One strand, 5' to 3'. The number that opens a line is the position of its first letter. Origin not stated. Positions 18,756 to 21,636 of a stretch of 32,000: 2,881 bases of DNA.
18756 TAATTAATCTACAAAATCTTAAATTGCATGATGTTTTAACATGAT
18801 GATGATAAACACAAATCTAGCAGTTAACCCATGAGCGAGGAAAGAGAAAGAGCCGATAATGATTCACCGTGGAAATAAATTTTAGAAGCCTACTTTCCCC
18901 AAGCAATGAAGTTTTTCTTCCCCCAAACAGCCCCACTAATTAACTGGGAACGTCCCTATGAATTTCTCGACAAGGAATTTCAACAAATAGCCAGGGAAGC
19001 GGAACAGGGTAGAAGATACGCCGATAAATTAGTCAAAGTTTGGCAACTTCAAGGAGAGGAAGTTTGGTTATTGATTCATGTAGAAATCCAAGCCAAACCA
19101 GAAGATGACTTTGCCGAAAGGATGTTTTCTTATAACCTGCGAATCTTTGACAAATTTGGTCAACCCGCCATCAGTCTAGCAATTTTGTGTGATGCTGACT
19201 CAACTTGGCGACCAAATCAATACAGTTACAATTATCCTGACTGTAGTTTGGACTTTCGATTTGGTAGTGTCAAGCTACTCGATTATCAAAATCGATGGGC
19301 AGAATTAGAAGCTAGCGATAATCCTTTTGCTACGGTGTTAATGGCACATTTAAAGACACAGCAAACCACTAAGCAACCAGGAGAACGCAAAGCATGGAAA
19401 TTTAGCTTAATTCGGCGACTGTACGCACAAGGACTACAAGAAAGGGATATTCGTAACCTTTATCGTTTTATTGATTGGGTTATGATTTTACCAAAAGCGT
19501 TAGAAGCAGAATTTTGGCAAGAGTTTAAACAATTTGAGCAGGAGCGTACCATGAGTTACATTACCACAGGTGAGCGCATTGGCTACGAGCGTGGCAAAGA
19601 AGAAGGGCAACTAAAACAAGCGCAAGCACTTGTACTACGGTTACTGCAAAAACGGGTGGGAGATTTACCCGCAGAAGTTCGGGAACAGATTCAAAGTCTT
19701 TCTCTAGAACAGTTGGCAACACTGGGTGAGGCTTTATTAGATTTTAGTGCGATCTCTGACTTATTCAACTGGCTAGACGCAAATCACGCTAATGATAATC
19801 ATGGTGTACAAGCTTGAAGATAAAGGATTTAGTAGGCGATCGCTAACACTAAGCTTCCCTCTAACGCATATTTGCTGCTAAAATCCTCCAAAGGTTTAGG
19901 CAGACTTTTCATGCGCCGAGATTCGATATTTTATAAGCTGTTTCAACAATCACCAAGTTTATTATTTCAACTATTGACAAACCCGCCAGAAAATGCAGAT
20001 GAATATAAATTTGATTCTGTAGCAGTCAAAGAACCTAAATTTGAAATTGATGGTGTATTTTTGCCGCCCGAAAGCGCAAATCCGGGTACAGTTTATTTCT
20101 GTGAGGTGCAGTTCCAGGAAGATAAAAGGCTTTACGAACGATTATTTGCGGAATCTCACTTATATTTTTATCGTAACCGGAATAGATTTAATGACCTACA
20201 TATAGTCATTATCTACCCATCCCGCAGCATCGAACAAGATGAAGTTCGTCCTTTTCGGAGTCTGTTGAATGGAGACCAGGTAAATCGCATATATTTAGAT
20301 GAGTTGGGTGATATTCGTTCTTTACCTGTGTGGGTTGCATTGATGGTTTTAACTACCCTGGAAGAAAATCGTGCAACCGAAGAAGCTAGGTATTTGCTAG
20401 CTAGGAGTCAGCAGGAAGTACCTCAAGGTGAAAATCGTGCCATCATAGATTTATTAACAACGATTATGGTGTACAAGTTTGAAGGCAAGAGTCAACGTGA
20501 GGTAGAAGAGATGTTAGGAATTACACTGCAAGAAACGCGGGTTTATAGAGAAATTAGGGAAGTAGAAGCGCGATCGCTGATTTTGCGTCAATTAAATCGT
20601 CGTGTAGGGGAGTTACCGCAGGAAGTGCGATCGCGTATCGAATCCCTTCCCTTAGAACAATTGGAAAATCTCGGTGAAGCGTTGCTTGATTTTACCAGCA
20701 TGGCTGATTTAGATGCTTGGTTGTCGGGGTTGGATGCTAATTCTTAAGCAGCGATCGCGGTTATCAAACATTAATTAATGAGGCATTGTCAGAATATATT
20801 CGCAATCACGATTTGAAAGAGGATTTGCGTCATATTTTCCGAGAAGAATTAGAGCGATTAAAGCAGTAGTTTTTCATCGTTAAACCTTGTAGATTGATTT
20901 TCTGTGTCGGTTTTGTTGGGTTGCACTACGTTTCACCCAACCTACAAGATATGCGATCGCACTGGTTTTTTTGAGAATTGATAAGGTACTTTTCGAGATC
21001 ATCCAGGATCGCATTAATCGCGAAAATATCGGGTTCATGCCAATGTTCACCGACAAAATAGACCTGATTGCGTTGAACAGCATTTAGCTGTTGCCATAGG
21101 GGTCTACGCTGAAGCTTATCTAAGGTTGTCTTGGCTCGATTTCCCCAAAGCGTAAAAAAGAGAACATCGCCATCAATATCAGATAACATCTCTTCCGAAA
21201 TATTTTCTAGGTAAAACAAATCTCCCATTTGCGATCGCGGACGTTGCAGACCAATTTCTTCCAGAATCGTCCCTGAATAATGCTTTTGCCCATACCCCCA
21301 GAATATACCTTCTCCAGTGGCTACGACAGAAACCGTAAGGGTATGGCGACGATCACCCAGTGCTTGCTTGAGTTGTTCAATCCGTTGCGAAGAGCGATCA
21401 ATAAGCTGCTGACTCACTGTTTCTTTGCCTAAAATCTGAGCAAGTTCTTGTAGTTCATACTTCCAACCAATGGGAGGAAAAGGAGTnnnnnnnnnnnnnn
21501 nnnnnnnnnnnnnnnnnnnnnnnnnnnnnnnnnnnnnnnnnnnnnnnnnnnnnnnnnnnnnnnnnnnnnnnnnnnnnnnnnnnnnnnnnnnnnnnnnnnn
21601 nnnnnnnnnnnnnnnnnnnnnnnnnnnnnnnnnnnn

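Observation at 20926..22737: Single ORF fusing a TonB-dependent receptor N-terminus to the C-lobe of a periplasmic siderophore-binding protein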

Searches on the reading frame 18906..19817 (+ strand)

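Call 3: search_protein_families(library=pfam, proteins=[window:18906-19817:+], max_evalue=0.01)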
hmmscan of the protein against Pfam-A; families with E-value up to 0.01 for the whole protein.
window:18906-19817:+ (303 aa): 1 family
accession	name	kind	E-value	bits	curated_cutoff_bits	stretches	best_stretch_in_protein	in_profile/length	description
PF14261.11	DUF4351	-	7.4e-23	80.8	25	1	232-290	1-59/59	Domain of unknown function (DUF4351)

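Call 36: search_protein_families(library=ncbifam, proteins=[window:18906-19817:+], max_evalue=0.00001)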
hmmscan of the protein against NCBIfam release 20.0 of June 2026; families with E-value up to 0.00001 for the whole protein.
window:18906-19817:+ (303 aa): 0 families

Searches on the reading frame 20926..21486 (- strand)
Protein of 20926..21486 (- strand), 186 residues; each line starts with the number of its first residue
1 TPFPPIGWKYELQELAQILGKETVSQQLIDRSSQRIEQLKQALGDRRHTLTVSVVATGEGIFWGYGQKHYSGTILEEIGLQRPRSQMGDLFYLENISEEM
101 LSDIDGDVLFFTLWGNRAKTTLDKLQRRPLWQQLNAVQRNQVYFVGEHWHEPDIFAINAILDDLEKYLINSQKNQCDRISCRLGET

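Call 19: find_homologous_proteins(query=window:20926-21486:-)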
Query window:20926-21486:- (186 aa): 125 proteins with E <= 0.001 among 344 candidates; the best 120 are listed.
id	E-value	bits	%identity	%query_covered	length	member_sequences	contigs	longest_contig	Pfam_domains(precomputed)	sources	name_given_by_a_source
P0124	9.2e-109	380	97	94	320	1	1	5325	PF01497.24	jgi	jgi:iron complex transport system substrate-binding protein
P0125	1.5e-85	304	74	94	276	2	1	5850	PF01497.24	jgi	jgi:iron complex transport system substrate-binding protein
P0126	2.6e-84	300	77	92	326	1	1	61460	PF01497.24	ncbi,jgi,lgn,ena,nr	ncbi:MAG: ABC transporter substrate-binding protein [Cyanosarcina radialis HA8281-LM2]|jgi:iron comp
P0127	7.4e-71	256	68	91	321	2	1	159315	PF01497.24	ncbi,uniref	ncbi:iron-siderophore ABC transporter substrate-binding protein [Chlorogloeopsis sp. ULAP02]|uniref:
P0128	6.5e-69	250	66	91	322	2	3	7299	PF01497.24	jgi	jgi:iron complex transport system substrate-binding protein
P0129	5.2e-67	243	67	91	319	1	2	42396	PF01497.24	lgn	-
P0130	6.6e-67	243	66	92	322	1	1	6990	PF01497.24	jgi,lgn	jgi:iron complex transport system substrate-binding protein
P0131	8.9e-67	243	62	91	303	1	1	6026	PF01497.24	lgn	-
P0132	9.0e-67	243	67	91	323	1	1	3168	PF01497.24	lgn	-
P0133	1.1e-65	239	62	92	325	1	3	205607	PF01497.24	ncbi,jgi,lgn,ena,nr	ncbi:MAG TPA: iron-siderophore ABC transporter substrate-binding protein [Trichormus sp. M33_DOE_039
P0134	2.5e-65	238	64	91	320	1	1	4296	PF01497.24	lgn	-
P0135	3.4e-65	238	60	92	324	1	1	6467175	PF01497.24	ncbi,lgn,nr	ncbi:MAG: iron-siderophore ABC transporter substrate-binding protein [Leptolyngbya sp. IPPAS B-1204]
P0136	5.1e-65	237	61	92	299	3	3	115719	PF01497.24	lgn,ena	-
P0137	1.3e-64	236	61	91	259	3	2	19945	PF01497.24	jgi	jgi:iron complex transport system substrate-binding protein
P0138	1.5e-64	235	64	92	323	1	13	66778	PF01497.24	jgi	jgi:iron complex transport system substrate-binding protein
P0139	6.2e-64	233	63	91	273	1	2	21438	PF01497.24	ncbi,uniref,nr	ncbi:iron-siderophore ABC transporter substrate-binding protein [Gloeocapsopsis crepidinum]|uniref:i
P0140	2.3e-63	232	62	92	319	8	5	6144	PF01497.24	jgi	jgi:iron complex transport system substrate-binding protein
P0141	2.4e-63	231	64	91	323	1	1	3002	PF01497.24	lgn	-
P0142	2.9e-63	231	61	92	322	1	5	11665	PF01497.24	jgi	jgi:iron complex transport system substrate-binding protein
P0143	3.9e-63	231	61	92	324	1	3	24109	PF01497.24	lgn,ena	-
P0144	4.2e-63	231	63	92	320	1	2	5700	PF01497.24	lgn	-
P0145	9.0e-63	230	61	92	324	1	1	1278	PF01497.24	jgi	jgi:iron complex transport system substrate-binding protein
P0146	2.7e-62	228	62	91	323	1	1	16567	PF01497.24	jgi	-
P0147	2.8e-62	228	63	91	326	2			PF01497.24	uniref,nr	uniref:iron-siderophore ABC transporter substrate-binding protein n=1 Tax=Gloeocapsa sp. PCC 7428 Ta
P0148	3.0e-62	228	60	92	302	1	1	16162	PF01497.24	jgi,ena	-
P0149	4.3e-62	227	61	92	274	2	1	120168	PF01497.24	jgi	-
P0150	8.0e-62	227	61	91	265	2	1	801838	PF01497.24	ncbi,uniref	ncbi:iron-siderophore ABC transporter substrate-binding protein, partial [Chlorogloeopsis sp. ULAP01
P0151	8.9e-62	226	61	91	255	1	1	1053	PF01497.24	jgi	jgi:iron complex transport system substrate-binding protein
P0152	1.7e-61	225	62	92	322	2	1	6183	PF01497.24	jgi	jgi:iron complex transport system substrate-binding protein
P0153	3.0e-61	225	62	92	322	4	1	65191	PF01497.24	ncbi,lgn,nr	ncbi:MAG: iron-siderophore ABC transporter substrate-binding protein [Aulosira sp. DedQUE10]|nr:iron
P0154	4.2e-61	224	59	91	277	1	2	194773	PF01497.24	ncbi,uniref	ncbi:iron-siderophore ABC transporter substrate-binding protein [Leptolyngbya sp. AN03gr2]|uniref:ir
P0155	6.9e-61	223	59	91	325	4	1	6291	PF01497.24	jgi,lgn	jgi:iron complex transport system substrate-binding protein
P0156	1.0e-60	223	58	92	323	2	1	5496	PF01497.24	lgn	-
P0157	1.4e-60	222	61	91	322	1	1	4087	PF01497.24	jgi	jgi:iron complex transport system substrate-binding protein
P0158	3.6e-60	221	61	91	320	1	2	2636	PF01497.24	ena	-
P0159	4.6e-60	221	62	91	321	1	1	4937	PF01497.24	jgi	-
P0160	6.1e-60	220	62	92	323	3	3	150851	PF01497.24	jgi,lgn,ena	jgi:iron complex transport system substrate-binding protein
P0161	9.4e-60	220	61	91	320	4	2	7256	PF01497.24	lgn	-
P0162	1.3e-59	219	60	92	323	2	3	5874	PF01497.24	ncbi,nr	ncbi:iron-siderophore ABC transporter substrate-binding protein [Candidatus Gracilibacteria bacteriu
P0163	1.4e-59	219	59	91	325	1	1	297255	PF01497.24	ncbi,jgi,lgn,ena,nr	ncbi:MAG: iron-siderophore ABC transporter substrate-binding protein [Cyanosarcina radialis HA8281-L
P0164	1.4e-59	219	62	90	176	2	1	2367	PF01497.24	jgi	jgi:iron complex transport system substrate-binding protein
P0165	2.4e-59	218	61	89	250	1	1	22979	PF01497.24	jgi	jgi:iron complex transport system substrate-binding protein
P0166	5.5e-59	217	60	92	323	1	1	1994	PF01497.24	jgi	jgi:iron complex transport system substrate-binding protein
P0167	5.7e-59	217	58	91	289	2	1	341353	PF01497.24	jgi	-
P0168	6.6e-59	217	59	92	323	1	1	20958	PF01497.24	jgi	jgi:iron complex transport system substrate-binding protein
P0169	7.5e-59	217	60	92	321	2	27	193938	PF01497.24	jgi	jgi:iron complex transport system substrate-binding protein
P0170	1.2e-58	216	60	91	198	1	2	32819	PF01497.24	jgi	jgi:iron complex transport system substrate-binding protein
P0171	1.9e-58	215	58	91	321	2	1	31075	PF01497.24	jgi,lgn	jgi:iron complex transport system substrate-binding protein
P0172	2.4e-58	215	58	91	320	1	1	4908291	PF01497.24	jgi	jgi:iron complex transport system substrate-binding protein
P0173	3.4e-58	215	59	91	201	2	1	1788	PF01497.24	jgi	jgi:iron complex transport system substrate-binding protein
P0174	1.3e-57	213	59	94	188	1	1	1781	PF01497.24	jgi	jgi:iron complex transport system substrate-binding protein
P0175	2.2e-57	212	58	91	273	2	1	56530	PF01497.24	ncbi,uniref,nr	ncbi:iron-siderophore ABC transporter substrate-binding protein [Microcoleus sp. FACHB-1515]|uniref:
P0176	2.8e-57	212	59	91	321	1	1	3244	PF01497.24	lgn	-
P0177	3.7e-57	211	58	92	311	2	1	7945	PF01497.24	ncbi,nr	ncbi:MAG: iron-siderophore ABC transporter substrate-binding protein [Thermosynechococcaceae cyanoba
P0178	4.5e-57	211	61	86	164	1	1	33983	PF01497.24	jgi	jgi:iron complex transport system substrate-binding protein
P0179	5.0e-57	211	58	92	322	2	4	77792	PF01497.24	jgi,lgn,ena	jgi:iron complex transport system substrate-binding protein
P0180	4.1e-56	208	57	92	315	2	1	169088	PF01497.24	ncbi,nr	ncbi:MAG: iron-siderophore ABC transporter substrate-binding protein [Tolypothrix brevis GSE-NOS-MK-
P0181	5.8e-56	207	61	91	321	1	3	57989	PF01497.24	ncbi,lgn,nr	ncbi:MAG: iron-siderophore ABC transporter substrate-binding protein [Richelia sp. RM2_1_2]|nr:iron-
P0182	1.3e-54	203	56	91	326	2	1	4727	PF01497.24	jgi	jgi:iron complex transport system substrate-binding protein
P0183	6.6e-54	201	58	90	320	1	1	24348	PF01497.24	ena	-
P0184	7.5e-54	201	55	92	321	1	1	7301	PF01497.24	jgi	jgi:iron complex transport system substrate-binding protein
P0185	2.1e-53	199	56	92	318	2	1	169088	PF01497.24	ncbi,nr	ncbi:MAG: iron-siderophore ABC transporter substrate-binding protein [Tolypothrix brevis GSE-NOS-MK-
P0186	5.8e-53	198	57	91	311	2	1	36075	PF01497.24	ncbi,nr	ncbi:MAG: iron-siderophore ABC transporter substrate-binding protein [Pleurocapsa sp. MO_226.B13]|nr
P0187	8.2e-53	197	59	89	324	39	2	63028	PF01497.24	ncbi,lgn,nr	ncbi:hypothetical protein CDG79_16585 [Nostoc sp. 'Peltigera membranacea cyanobiont' 232]|nr:hypothe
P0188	1.0e-52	197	58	91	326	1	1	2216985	PF01497.24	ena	-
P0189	1.4e-52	196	55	92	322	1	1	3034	PF01497.24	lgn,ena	-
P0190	1.4e-52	196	57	91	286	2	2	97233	PF01497.24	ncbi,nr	ncbi:MAG: iron-siderophore ABC transporter substrate-binding protein [Scytonema sp. PMC 1069.18]|nr:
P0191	1.4e-52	196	57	91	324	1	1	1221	PF01497.24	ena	-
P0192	1.8e-52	196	57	86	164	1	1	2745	PF01497.24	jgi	jgi:iron complex transport system substrate-binding protein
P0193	1.9e-52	196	56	90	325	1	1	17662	PF01497.24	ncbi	ncbi:MAG: iron-siderophore ABC transporter substrate-binding protein [Cyanobacteria bacterium P01_G0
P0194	2.4e-52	196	59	85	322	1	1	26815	PF01497.24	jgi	jgi:iron complex transport system substrate-binding protein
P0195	3.1e-52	195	54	91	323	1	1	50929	PF01497.24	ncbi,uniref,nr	ncbi:iron-siderophore ABC transporter substrate-binding protein [Geminocystis sp. GBBB08]|uniref:ABC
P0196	4.2e-52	195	56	91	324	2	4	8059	PF01497.24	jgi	jgi:iron complex transport system substrate-binding protein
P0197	6.8e-52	194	55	91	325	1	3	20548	PF01497.24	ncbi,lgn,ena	ncbi:MAG: ABC transporter substrate-binding protein [Leptolyngbyaceae cyanobacterium]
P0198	1.6e-51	193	59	82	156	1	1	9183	PF01497.24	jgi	jgi:iron complex transport system substrate-binding protein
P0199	2.3e-51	192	55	91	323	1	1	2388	PF01497.24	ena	-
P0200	2.7e-51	192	58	89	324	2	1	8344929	PF01497.24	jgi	jgi:iron complex transport system substrate-binding protein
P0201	3.7e-51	192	56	91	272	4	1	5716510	PF01497.24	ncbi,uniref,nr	ncbi:iron-siderophore ABC transporter substrate-binding protein [Chroococcidiopsis sp. CCMEE 29]|uni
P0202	4.7e-51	191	51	91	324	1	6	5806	PF01497.24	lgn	-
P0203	1.1e-50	190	54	92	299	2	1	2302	PF01497.24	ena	-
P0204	1.4e-50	190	58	88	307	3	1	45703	PF01497.24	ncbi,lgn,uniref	ncbi:iron-siderophore ABC transporter substrate-binding protein [Nostoc sp.]|uniref:iron-siderophore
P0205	1.6e-50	190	57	85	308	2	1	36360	PF01497.24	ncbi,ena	-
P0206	5.0e-50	188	55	91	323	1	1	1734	PF01497.24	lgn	-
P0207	8.1e-50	187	57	88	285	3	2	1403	PF01497.24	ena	-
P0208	1.4e-49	187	55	91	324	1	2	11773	PF01497.24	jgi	jgi:iron complex transport system substrate-binding protein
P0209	1.9e-49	186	54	89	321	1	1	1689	PF01497.24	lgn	-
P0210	2.0e-49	186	53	91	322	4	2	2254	PF01497.24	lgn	-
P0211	5.5e-49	185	55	91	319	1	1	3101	PF01497.24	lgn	-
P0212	2.4e-48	183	55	90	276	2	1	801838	PF01497.24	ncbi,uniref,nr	ncbi:iron-siderophore ABC transporter substrate-binding protein [Chlorogloeopsis sp. ULAP01]|uniref:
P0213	6.1e-48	181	54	89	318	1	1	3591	PF01497.24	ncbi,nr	ncbi:iron-siderophore ABC transporter substrate-binding protein [bacterium]|nr:iron-siderophore ABC 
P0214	8.9e-48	181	52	91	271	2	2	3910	PF01497.24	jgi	jgi:iron complex transport system substrate-binding protein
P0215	7.9e-47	178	52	90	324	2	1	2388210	PF01497.24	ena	-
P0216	9.3e-47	177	53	90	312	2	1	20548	PF01497.24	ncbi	ncbi:MAG: ABC transporter substrate-binding protein [Leptolyngbyaceae cyanobacterium]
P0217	1.1e-46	177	53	90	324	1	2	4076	PF01497.24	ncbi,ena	ncbi:MAG: iron-siderophore ABC transporter substrate-binding protein [Pleurocapsa sp.]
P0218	2.6e-46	176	63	72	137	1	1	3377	PF01497.24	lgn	-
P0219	5.6e-46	175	52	91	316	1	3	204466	PF01497.24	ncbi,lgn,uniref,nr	ncbi:periplasmic binding protein (plasmid) [Gloeocapsa sp. PCC 7428]|uniref:iron-siderophore ABC tra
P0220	1.3e-45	174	52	90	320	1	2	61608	PF01497.24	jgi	jgi:iron complex transport system substrate-binding protein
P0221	2.1e-45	173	55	82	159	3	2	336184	PF01497.24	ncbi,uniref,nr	ncbi:ABC transporter substrate-binding protein [Chlorogloeopsis fritschii]|uniref:ABC transporter su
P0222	2.6e-45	173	51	92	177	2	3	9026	PF01497.24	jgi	jgi:iron complex transport system substrate-binding protein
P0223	5.5e-45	172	51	90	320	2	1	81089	PF01497.24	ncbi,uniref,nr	ncbi:iron-siderophore ABC transporter substrate-binding protein [Komarekiella sp. 'clone 1']|uniref:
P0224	7.5e-45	171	63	69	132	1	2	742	PF01497.24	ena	-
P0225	3.8e-44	169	54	91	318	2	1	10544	PF01497.24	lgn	-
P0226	7.7e-44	168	53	90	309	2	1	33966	PF01497.24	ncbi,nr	ncbi:MAG: iron-siderophore ABC transporter substrate-binding protein [Hydrococcus sp. RU_2_2]|nr:iro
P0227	8.7e-44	168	53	91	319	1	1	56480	PF01497.24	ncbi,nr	ncbi:MAG: iron-siderophore ABC transporter substrate-binding protein [Nostoc sp. DedQUE12a]|nr:iron-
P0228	2.6e-43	166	51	91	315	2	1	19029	PF01497.24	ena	-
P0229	3.1e-43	166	52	92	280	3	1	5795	PF01497.24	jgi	jgi:iron complex transport system substrate-binding protein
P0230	9.4e-43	164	52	91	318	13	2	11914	PF01497.24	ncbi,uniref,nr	ncbi:iron-siderophore ABC transporter substrate-binding protein [Chroococcidiopsis sp. CCALA 051]|un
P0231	1.8e-42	163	53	90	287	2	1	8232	PF01497.24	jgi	jgi:iron complex transport system substrate-binding protein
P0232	7.8e-42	161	64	58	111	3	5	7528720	PF01497.24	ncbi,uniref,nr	ncbi:ABC transporter substrate-binding protein [Chlorogloeopsis fritschii PCC 9212]|uniref:Fe/B12 pe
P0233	3.6e-41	159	50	91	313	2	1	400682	PF01497.24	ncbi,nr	ncbi:ABC transporter substrate-binding protein [Gloeocapsopsis sp. IPPAS B-1203]|nr:ABC transporter 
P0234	7.2e-40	155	49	91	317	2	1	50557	PF01497.24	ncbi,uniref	ncbi:iron-siderophore ABC transporter substrate-binding protein [Nostoc sp.]|uniref:iron-siderophore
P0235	7.3e-40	155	51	88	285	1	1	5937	PF01497.24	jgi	-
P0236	2.9e-39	153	45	91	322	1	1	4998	PF01497.24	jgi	jgi:iron complex transport system substrate-binding protein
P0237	1.1e-36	145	48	89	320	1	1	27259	PF01497.24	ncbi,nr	ncbi:MAG: iron-siderophore ABC transporter substrate-binding protein [Leptolyngbyaceae cyanobacteriu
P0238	4.1e-36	143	47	91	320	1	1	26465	PF01497.24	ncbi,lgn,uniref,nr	ncbi:iron-siderophore ABC transporter substrate-binding protein [Myxacorys almedinensis]|uniref:ABC 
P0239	5.8e-34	136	48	88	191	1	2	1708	PF01497.24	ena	-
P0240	2.4e-31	127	61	53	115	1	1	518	PF01497.24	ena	-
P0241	5.1e-30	123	42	88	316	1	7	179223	PF01497.24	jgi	jgi:iron complex transport system substrate-binding protein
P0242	1.5e-29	121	57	59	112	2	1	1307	PF01497.24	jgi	jgi:iron complex transport system substrate-binding protein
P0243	4.0e-27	113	41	87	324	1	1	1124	PF01497.24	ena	-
